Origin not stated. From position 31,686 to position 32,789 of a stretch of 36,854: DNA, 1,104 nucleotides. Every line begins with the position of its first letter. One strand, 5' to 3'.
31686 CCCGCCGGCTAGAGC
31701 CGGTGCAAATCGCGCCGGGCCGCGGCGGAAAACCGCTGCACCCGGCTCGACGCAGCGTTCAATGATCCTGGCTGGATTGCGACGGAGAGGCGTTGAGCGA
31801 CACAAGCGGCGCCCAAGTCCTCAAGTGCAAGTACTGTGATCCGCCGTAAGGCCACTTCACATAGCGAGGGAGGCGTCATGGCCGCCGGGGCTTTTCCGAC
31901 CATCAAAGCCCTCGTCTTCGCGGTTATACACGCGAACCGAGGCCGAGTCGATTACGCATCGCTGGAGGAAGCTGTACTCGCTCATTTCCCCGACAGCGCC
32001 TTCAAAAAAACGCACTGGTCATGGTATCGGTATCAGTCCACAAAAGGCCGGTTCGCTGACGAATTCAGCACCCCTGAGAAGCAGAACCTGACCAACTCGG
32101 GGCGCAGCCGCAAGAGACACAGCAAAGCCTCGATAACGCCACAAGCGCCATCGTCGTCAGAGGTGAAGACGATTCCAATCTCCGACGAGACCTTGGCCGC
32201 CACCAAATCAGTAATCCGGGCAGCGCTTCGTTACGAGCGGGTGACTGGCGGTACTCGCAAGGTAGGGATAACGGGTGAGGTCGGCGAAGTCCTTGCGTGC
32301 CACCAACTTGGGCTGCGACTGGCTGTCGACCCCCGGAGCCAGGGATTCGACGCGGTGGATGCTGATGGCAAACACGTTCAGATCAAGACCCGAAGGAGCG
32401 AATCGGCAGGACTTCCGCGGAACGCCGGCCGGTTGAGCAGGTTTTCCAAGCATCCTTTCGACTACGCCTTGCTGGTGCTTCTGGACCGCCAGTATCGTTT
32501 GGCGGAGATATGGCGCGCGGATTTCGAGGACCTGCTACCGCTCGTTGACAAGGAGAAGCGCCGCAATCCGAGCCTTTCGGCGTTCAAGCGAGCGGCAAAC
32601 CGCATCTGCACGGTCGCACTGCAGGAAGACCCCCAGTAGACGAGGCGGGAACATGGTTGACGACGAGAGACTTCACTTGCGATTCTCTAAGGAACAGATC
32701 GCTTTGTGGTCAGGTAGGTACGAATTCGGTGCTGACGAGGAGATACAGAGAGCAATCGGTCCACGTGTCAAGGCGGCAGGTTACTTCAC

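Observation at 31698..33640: Lower-GC two-gene islet (Mrr-like nuclease + OGG/HhH-fold-like protein) inserted between glycoside-hydrolase genes: candidate novel defence/DNA-modification-sensing module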

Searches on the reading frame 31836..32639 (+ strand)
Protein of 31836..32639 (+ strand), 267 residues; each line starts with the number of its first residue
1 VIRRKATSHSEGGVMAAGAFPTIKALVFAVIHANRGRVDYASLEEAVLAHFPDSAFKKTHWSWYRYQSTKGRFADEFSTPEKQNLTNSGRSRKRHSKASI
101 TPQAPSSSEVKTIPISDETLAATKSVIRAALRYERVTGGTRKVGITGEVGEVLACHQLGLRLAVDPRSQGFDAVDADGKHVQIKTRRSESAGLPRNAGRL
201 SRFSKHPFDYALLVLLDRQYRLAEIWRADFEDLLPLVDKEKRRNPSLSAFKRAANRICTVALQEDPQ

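Call 3: search_protein_families(library=pfam, proteins=[window:31836-32639:+], max_evalue=1)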
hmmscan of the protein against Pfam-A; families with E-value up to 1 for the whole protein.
window:31836-32639:+ (267 aa): 4 families
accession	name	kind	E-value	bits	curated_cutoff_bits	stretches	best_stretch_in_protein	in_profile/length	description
PF22522.2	DUF6998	-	5.8e-08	33.2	27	1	146-231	26-99/136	Family of unknown function (DUF6998)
PF22278.2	DUF6958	-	0.027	15.2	27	1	14-64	13-66/90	Family of unknown function (DUF6958)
PF23321.1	R1_ABCA1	-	0.12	12.9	27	1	31-71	8-50/75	ABCA1-like, C-terminal R1 regulatory domain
PF09225.16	Endonuc-PvuII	-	0.2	12.1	25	1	160-186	43-69/155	Restriction endonuclease PvuII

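Call 4: search_protein_families(library=padloc, proteins=[window:31836-32639:+], max_evalue=1)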
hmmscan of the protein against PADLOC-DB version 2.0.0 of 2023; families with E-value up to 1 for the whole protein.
window:31836-32639:+ (267 aa): 5 families
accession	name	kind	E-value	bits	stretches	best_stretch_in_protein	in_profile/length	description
PDLC03212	mREase_II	-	1.2e-10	39.5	1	146-224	36-113/161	Type II methyl-directed restriction enzyme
PDLC03209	mREase_II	-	4.6e-10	37.8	1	128-232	22-125/166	Type II methyl-directed restriction enzyme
PDLC03205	mREase_II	-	0.00013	19.6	1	138-236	32-138/172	Type II methyl-directed restriction enzyme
PDLC01404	Csm3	-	0.011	13.9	1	51-146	63-153/166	"CAS-III-A,CAS-III-D; effector_G7"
PDLC03204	mREase_II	-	0.025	12.9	1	137-237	29-137/164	Type II methyl-directed restriction enzyme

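Call 5: search_protein_families(library=ncbifam, proteins=[window:31836-32639:+], max_evalue=1)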
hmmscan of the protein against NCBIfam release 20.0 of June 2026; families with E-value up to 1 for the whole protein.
window:31836-32639:+ (267 aa): 0 families

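Call 8: search_solved_structures(query=window:31836-32639:+, max_evalue=10, show_alignments=2)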
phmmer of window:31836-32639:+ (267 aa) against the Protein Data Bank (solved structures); distinct sequences matched with E-value up to 10: 1.
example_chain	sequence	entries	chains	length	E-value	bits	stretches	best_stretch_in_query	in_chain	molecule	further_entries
8q5m_A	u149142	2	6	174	9.2e-09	38.4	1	142-231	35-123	Restriction endonuclease (Eco15I)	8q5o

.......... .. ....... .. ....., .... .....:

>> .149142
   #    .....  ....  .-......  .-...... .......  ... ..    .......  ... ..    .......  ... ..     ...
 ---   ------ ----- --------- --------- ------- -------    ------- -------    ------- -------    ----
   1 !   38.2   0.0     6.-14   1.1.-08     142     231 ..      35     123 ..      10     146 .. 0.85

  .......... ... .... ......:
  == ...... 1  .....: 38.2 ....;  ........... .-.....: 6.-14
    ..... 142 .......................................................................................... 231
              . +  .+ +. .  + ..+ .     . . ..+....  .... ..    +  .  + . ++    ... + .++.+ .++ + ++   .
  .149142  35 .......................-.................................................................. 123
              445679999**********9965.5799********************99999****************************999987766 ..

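Call 9: find_homologous_proteins(query=window:31836-32639:+)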
Query window:31836-32639:+ (267 aa): 326 proteins with E <= 0.001 among 2855 candidates; the best 120 are listed.
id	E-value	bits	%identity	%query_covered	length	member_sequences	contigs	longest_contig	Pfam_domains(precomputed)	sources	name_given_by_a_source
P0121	2.2e-163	560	100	95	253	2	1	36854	PF22522.3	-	-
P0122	1.2e-92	328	66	88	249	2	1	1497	PF22522.3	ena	-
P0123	2.1e-92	327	65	88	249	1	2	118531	PF22522.3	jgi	jgi:hypothetical protein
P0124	3.3e-92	327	63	91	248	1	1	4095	PF22522.3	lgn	-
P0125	1.4e-89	318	60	89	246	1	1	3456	PF22522.3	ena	-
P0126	5.2e-89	316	58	91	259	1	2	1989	PF22522.3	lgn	-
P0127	6.5e-89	316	59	89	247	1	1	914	PF22522.3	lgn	-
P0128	2.3e-88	314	59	91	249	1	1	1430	PF22522.3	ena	-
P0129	3.9e-88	313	62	88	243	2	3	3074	PF22522.3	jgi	-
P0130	4.3e-88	313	59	89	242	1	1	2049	PF22522.3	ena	-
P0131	5.5e-88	313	60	92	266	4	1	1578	PF22522.3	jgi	-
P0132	8.9e-88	312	61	90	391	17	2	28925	PF22522.3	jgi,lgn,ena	-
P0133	2.2e-87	311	61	88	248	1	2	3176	PF22522.3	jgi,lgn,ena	-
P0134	2.3e-87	311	58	92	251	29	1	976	PF22522.3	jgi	-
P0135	9.4e-87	309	59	89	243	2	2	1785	PF22522.3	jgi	jgi:hypothetical protein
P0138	1.0e-86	309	60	89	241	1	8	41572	PF22522.3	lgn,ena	-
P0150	1.9e-80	288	56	88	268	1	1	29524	PF22522.3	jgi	-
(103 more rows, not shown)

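Call 23: find_encoding_contigs(protein=P0123, flank=5000, max_places=4)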
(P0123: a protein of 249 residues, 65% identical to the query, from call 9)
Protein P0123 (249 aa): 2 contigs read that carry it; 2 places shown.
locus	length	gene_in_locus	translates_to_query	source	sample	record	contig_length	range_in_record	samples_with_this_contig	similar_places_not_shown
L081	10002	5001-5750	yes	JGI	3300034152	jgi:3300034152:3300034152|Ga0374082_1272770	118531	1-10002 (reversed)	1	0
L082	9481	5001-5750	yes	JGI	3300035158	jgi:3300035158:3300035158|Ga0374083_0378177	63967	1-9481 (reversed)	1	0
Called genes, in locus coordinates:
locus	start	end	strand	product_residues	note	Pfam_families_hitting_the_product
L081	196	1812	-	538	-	PF13250:SNIPE, PF10544:T5orf172, PF13455:MUG113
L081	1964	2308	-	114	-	-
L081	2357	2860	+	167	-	PF11149:DUF2924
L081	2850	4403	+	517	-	PF00239:Resolvase, PF07508:Recombinase, PF13408:Zn_ribbon_recom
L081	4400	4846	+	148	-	-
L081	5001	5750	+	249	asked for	PF22522:DUF6998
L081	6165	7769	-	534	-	PF07693:KAP_NTPase, PF13191:AAA_16 (weak), PF13401:AAA_22 (faint)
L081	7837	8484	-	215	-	-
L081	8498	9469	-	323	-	-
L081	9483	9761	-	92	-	-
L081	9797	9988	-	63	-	PF23140:Gp80 (weak)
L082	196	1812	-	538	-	PF13250:SNIPE, PF10544:T5orf172, PF13455:MUG113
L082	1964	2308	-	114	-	-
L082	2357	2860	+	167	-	PF11149:DUF2924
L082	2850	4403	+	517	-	PF00239:Resolvase, PF07508:Recombinase, PF13408:Zn_ribbon_recom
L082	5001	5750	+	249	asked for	PF22522:DUF6998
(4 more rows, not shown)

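Call 24: find_encoding_contigs(protein=P0132, flank=5000, max_places=4)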
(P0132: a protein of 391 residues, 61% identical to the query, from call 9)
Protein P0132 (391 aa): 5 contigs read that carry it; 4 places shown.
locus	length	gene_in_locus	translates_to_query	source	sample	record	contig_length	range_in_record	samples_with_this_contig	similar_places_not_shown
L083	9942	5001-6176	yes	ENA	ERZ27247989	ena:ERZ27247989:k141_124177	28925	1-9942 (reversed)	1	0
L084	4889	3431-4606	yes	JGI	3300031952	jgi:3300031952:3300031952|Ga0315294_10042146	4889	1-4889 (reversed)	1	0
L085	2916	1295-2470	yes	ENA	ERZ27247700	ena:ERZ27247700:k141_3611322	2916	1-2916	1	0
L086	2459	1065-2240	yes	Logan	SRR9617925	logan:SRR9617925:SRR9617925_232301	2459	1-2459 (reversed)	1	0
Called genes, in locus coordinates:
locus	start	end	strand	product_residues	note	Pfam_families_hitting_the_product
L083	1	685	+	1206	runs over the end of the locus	PF13385:Laminin_G_3, PF22842:Pel9A-like_beta_helix, PF13229:Beta_helix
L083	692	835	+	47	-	-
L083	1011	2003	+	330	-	PF02746:MR_MLE_N, PF13378:MR_MLE_C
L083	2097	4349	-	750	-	PF03160:Calx-beta, PF01161:PBP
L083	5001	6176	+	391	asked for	PF22522:DUF6998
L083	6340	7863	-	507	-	-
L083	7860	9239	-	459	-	PF01408:GFO_IDH_MocA, PF22725:GFO_IDH_MocA_C3 (faint), PF19051:GFO_IDH_MocA_C2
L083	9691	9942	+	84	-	?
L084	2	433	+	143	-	?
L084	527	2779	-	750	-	PF03160:Calx-beta, PF01161:PBP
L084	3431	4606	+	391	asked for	PF22522:DUF6998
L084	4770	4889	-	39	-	?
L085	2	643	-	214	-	?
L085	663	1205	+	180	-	-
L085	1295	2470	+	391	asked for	PF22522:DUF6998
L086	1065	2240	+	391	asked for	PF22522:DUF6998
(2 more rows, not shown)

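Call 36: find_encoding_contigs(protein=P0138, flank=5000, max_places=5)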
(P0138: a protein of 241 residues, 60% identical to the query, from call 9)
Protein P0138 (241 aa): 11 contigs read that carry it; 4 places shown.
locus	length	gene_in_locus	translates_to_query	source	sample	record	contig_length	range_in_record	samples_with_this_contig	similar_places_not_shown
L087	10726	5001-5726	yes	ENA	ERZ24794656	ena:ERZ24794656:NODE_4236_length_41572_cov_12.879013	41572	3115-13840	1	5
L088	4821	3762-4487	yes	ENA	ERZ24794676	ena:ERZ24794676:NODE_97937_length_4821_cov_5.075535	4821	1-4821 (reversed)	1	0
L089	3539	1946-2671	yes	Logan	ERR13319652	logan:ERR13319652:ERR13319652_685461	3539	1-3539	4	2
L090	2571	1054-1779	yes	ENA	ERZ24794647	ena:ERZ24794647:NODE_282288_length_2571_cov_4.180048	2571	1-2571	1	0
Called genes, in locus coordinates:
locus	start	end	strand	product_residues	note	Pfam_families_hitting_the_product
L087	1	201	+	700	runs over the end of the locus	PF02629:CoA_binding, PF13380:CoA_binding_2, PF13607:Succ_CoA_lig, PF19045:Ligase_CoA_2, PF13549:ATP-grasp_5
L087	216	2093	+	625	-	PF00455:DeoRC (faint), PF02550:AcetylCoA_hydro, PF13336:AcetylCoA_hyd_C, PF00583:Acetyltransf_1, PF13420:Acetyltransf_4 (weak)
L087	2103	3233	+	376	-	PF00850:Hist_deacetyl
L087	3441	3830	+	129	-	PF05168:HEPN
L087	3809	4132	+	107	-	PF22600:MTPAP-like_central (weak), PF18765:Polbeta, PF01909:NTP_transf_2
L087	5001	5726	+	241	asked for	PF22522:DUF6998 (weak)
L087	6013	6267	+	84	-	-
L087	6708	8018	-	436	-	PF07690:MFS_1, PF23262:NFD4_C, PF07690:MFS_1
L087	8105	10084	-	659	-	PF16177:ACAS_N, PF00501:AMP-binding, PF13193:AMP-binding_C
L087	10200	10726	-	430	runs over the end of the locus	PF19577:DcaP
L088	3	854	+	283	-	?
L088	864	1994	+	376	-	PF00850:Hist_deacetyl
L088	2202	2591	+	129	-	PF05168:HEPN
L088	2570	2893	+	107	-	PF22600:MTPAP-like_central (weak), PF18765:Polbeta, PF01909:NTP_transf_2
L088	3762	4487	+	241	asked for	PF22522:DUF6998 (weak)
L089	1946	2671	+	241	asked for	PF22522:DUF6998 (weak)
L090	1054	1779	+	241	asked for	PF22522:DUF6998 (weak)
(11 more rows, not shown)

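Call 37: find_encoding_contigs(protein=P0150, flank=5000, max_places=3)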
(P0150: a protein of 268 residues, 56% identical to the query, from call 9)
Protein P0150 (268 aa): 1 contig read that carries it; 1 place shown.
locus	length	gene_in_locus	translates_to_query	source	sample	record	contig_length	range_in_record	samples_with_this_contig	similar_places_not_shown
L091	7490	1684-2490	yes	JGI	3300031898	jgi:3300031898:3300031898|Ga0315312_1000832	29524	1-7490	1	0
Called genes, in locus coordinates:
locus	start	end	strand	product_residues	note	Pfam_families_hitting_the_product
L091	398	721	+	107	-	-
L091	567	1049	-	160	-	-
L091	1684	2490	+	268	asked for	PF22522:DUF6998 (weak)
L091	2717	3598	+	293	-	-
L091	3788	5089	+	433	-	PF02195:ParB_N (weak), PF01555:N6_N4_Mtase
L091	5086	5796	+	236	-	-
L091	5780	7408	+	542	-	PF17289:Terminase_6C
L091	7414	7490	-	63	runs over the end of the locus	-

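Call 38: find_related_loci(query=A2, collection=metagenome_contigs, flank=4000)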
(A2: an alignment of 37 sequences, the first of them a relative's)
Query A2 (253 aa) in metagenome_contigs; peptide patterns used: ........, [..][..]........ (x = any residue, [..] = any of these).
286 stretches matched a pattern; 106 encode a relative of the query (tblastn E <= 1e-3); the best 80 are kept; 80 distinct loci.
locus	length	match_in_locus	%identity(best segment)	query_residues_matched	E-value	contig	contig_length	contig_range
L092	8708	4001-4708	60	6-243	1e-97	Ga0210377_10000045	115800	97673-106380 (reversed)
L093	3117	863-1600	60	1-246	8e-97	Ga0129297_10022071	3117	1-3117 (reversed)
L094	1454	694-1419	61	3-243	6e-102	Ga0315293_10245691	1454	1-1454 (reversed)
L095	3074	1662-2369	62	8-243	1e-96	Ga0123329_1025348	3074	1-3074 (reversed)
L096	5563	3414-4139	61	3-243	1e-94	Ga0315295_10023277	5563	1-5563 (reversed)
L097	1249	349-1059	61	6-241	2e-102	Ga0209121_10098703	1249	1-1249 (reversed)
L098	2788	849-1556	62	8-243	3e-97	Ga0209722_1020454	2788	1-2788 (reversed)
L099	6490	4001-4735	56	1-244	1e-93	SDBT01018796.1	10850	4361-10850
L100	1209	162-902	55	1-243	2e-98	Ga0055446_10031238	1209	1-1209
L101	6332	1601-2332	55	1-243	9e-91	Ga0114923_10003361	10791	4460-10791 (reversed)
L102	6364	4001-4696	55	8-243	3e-89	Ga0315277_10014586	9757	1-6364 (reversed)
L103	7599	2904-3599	55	8-243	3e-89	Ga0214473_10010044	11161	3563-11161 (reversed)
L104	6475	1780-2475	56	8-243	4e-88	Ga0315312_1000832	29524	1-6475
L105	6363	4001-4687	57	8-243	1e-85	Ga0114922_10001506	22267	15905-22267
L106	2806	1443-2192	54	5-243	1e-81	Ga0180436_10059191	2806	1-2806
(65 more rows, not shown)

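Call 39: find_related_loci(query=A2, collection=viral_contigs, flank=4000)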
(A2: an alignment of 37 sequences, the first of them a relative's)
Query A2 (253 aa) in viral_contigs; peptide patterns used: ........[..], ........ (x = any residue, [..] = any of these).
55 stretches matched a pattern; 1 encode a relative of the query (tblastn E <= 1e-3); 1 distinct loci.
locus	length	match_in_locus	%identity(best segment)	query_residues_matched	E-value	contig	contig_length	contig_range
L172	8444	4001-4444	61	96-243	1e-59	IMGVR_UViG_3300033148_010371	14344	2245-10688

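Call 42: predict_structure(alignment_id=A2)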
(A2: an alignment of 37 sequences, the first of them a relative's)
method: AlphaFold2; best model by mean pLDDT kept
length: 253 residues; sequences in the alignment: 37
mean_pLDDT: 87.9   pTM: 0.62
mean pLDDT of the five models: 87.9, 87.8, 87.4, 86.7, 85.6
residues with pLDDT >= 90: 182; 70-90: 41; 50-70: 9; < 50: 21
segments of 3 or more residues with pLDDT < 50: 1-3, 77-92
pLDDT, mean of each block of 10 residues (from residue 1): 72 97 95 95 93 95 96 65 40 76 98 98 94 98 97 87 96 89 88 94 95 94 86 94 81 47
secondary structure, 60 per line:
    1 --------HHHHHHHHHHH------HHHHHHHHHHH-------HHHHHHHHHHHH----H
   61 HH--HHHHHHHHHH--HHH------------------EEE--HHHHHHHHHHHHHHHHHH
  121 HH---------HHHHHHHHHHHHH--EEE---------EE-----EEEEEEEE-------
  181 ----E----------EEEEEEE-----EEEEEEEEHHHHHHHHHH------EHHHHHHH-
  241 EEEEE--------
elements in order: H9-19 H26-36 H44-55 H65-74 E98-100 H103-122 H132-144 E147-149 E166-173 E196-202 E208-215 H216-225 H233-239 E241-245

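Call 46: fold_search(model_id=the predicted structure, library=pdb)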
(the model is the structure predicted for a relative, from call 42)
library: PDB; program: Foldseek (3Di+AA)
matches with E <= 10: 88; with E <= 0.001: 16
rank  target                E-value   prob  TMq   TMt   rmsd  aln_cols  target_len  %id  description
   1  8q5m_C                2.5e-06  1.00  0.33  0.52   9.8       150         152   25  N-terminal domain of restriction endonuclease Eco15I in the absence of DNA. (released 2024-07-17)
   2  8q5n_A                4.1e-06  1.00  0.38  0.59   7.9       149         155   19  Apo form of restriction endonuclease NhoI. (released 2024-07-17)
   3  8rpx_B                4.3e-06  1.00  0.39  0.60   9.0       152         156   20  NhoI restriction endonuclease in complex with quadruply methylated DNA target (released 2024-07-17)
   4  8q5o_A                4.9e-06  1.00  0.37  0.59   9.7       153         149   23  N-terminal domain of restriction endonuclease Eco15I with tetra-methylated target DNA. (released 2024-07-17)
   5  8rpx_A                6.2e-06  1.00  0.33  0.51   9.5       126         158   23  NhoI restriction endonuclease in complex with quadruply methylated DNA target (released 2024-07-17)
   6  8rpx_D                7.8e-06  1.00  0.33  0.48   9.5       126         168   23  NhoI restriction endonuclease in complex with quadruply methylated DNA target (released 2024-07-17)
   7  8rpx_C                8.3e-06  1.00  0.34  0.52   9.4       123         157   24  NhoI restriction endonuclease in complex with quadruply methylated DNA target (released 2024-07-17)
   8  8q5n_B                9.9e-06  1.00  0.33  0.53   9.7       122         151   25  Apo form of restriction endonuclease NhoI. (released 2024-07-17)
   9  8q5m_A                1.7e-05  1.00  0.31  0.50  10.2       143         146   24  N-terminal domain of restriction endonuclease Eco15I in the absence of DNA. (released 2024-07-17)
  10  8q5o_B                2.2e-05  1.00  0.37  0.59   8.0       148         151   25  N-terminal domain of restriction endonuclease Eco15I with tetra-methylated target DNA. (released 2024-07-17)
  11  8q5m_B                5.3e-05  1.00  0.29  0.52  10.1       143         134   23  N-terminal domain of restriction endonuclease Eco15I in the absence of DNA. (released 2024-07-17)
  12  1ni0_C                2.2e-04  1.00  0.32  0.49   4.4       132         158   14  Structure of the Y94F mutant of the restriction endonuclease PvuII (released 2003-02-04)
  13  1ni0_A                2.6e-04  1.00  0.33  0.50   8.5       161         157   18  Structure of the Y94F mutant of the restriction endonuclease PvuII (released 2003-02-04)
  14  1f0o_A                4.0e-04  1.00  0.31  0.49   8.0       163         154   15  PVUII ENDONUCLEASE/COGNATE DNA COMPLEX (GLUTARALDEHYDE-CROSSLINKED CRYSTAL) AT PH 7.5 WITH TWO CALCIUM IONS AT EACH AC (released 2000-11-06)
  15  2pvi_A                5.1e-04  1.00  0.32  0.48  11.3       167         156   17  PVUII ENDONUCLEASE COMPLEXED TO AN IODINATED COGNATE DNA (released 1999-12-20)
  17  8q5m_D                1.0e-03  1.00  0.22  0.50  11.4       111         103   25  N-terminal domain of restriction endonuclease Eco15I in the absence of DNA. (released 2024-07-17)
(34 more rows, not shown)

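Call 93: search_dna_similar(query=window:31878-32639:+, collection=plasmids, mode=protein, max_evalue=0.001, max_rows=15)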
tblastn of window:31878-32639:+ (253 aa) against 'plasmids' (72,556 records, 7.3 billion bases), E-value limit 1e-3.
Records with a match: 104; places in all: 106; records where one place covers at least 80% of the query: 0.
Best place of each record, by identity: <60% 104.
By first word of the organism name: Escherichia 74; Pseudomonas 9; Sinorhizobium 7; Shigella 3; Bradyrhizobium 2; Burkholderia 2; Rhizobium 1; Cupriavidus 1; Arthrobacter 1; Pantoea 1; and 3 more.
By predicted mobility (MOB-suite, as given by PLSDB): non-mobilizable 45; mobilizable 42; conjugative 17.
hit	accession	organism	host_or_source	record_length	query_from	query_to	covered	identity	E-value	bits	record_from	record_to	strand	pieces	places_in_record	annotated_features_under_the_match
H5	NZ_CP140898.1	Sinorhizobium medicae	Medicago lupulina,whole organism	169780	104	243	55%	36.8%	7e-7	57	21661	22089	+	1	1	hypothetical protein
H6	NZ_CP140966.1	Sinorhizobium medicae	Medicago lupulina,whole organism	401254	104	243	55%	36.8%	7e-7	57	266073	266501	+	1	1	hypothetical protein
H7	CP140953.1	Sinorhizobium meliloti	Medicago lupulina,whole organism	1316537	104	243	55%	36.8%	7e-7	57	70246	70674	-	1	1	hypothetical protein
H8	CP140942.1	Sinorhizobium meliloti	Medicago lupulina,whole organism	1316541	104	243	55%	36.8%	7e-7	57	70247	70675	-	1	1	hypothetical protein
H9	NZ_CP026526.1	Sinorhizobium meliloti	Medicago sativa L. subsp. ambigua,Cell ...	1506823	104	243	55%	36.8%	7e-7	57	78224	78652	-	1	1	none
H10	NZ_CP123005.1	Sinorhizobium meliloti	Medicago sativa,cell culture,nodules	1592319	104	243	55%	36.8%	7e-7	57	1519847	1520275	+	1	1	none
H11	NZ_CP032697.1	Rhizobium jaguaris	Calliandra grandiflora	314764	104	243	55%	34.4%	1e-6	56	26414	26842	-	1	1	hypothetical protein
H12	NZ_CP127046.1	Pseudomonas amygdali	Cucumis sativus,Culture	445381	96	237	56%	33.6%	1e-7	60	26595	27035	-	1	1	hypothetical protein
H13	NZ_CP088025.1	Bradyrhizobium quebecense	Glycine max cv. AC Glengarry,Cell ...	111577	103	252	59%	31.7%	1e-5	54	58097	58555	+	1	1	hypothetical protein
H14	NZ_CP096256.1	Bradyrhizobium barranii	Glycine max cv. AC Glengarry,Cell ...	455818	103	252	59%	31.7%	1e-5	54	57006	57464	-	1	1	hypothetical protein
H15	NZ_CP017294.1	Pseudomonas aeruginosa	Homo sapiens,blood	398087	103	237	53%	34.5%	5e-8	61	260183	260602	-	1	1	hypothetical protein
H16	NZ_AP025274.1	Pseudomonas alcaligenes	Homo sapiens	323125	103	237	53%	34.5%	7e-8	60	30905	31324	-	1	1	hypothetical protein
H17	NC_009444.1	Pseudomonas fluorescens SBW25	-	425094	91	220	51%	35.6%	5e-8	61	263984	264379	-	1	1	hypothetical protein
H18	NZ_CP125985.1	Pseudomonas rhodesiae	cell culture,brewery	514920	91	220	51%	34.8%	3e-7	59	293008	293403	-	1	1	hypothetical protein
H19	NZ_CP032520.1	Cupriavidus oxalaticus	cell culture,activated sludge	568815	90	214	49%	34.9%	3e-5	52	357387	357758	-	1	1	hypothetical protein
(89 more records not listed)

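Call 94: search_dna_similar(query=window:31878-32639:+, collection=phages, mode=protein, max_evalue=0.001, max_rows=15)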
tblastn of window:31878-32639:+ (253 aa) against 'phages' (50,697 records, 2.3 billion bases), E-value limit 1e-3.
No match.
